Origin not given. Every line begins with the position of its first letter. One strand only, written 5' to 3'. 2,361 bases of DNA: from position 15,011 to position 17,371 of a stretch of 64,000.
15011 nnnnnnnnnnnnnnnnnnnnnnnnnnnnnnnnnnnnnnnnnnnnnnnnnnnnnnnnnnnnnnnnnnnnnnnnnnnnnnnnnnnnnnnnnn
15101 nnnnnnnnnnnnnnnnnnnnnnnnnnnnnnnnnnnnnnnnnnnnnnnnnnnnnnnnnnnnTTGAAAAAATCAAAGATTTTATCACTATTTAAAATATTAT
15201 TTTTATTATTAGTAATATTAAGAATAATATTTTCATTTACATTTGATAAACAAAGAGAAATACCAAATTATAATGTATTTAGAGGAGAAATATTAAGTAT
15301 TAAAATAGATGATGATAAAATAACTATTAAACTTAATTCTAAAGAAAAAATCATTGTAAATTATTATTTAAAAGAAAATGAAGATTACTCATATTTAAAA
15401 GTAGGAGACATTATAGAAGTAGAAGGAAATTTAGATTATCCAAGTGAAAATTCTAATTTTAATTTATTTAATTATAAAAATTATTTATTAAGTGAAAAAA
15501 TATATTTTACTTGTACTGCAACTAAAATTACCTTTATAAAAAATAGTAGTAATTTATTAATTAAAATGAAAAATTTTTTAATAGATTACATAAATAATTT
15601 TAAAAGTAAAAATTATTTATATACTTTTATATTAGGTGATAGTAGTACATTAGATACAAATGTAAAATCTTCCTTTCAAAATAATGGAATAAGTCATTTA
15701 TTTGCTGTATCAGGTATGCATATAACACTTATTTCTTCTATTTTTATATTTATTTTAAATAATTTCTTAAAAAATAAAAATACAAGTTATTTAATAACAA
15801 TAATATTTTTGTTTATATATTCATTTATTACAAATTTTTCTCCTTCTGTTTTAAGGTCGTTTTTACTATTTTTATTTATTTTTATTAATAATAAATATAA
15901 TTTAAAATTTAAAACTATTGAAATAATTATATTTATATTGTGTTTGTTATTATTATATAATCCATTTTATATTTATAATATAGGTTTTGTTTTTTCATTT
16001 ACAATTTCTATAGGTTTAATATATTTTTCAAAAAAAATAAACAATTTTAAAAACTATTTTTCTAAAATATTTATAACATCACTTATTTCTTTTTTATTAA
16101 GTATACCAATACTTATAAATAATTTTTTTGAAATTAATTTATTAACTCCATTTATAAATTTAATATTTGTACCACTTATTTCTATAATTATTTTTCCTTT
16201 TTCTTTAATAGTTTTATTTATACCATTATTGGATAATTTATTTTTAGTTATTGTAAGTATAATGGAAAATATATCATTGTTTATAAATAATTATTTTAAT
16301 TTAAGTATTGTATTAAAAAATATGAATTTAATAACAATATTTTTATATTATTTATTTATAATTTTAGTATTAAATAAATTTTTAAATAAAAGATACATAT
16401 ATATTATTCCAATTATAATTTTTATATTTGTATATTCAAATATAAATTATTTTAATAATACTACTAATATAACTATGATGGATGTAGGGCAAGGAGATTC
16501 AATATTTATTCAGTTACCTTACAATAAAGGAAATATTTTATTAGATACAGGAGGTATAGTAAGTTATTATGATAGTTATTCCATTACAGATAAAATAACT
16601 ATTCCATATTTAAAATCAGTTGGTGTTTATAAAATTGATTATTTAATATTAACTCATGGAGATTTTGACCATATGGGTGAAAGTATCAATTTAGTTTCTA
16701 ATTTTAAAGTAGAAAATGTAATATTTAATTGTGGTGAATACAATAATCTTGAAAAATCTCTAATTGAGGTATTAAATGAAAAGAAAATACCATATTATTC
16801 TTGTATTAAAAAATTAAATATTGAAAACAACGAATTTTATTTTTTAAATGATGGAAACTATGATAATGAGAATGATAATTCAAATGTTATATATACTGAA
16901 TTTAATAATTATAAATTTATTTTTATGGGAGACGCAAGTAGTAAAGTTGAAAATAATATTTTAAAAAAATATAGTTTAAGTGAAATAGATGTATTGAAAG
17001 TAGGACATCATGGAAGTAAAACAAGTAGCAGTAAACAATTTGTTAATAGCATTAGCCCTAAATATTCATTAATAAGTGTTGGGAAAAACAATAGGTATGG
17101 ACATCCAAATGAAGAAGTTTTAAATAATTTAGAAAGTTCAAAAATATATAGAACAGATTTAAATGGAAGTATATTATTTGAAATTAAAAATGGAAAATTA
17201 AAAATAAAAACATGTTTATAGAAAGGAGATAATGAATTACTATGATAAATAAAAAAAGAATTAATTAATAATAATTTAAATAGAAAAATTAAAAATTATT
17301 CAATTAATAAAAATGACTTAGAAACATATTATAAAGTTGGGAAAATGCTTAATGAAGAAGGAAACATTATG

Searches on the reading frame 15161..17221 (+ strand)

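Call 59: search_protein_families(library=pfam, proteins=[window:15161-17221:+], max_evalue=0.00001)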
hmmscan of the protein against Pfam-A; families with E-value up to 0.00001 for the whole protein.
window:15161-17221:+ (686 aa): 3 families
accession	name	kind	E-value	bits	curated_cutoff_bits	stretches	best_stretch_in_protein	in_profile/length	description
PF03772.21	Competence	-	9.8e-48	163.3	23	1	157-404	2-264/270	Competence protein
PF00753.33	Lactamase_B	-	3.7e-15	56.8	22.7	1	441-641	2-195/196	Metallo-beta-lactamase superfamily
PF13567.11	DUF4131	-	1.1e-08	35.3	31.6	1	60-124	102-163/165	Domain of unknown function (DUF4131)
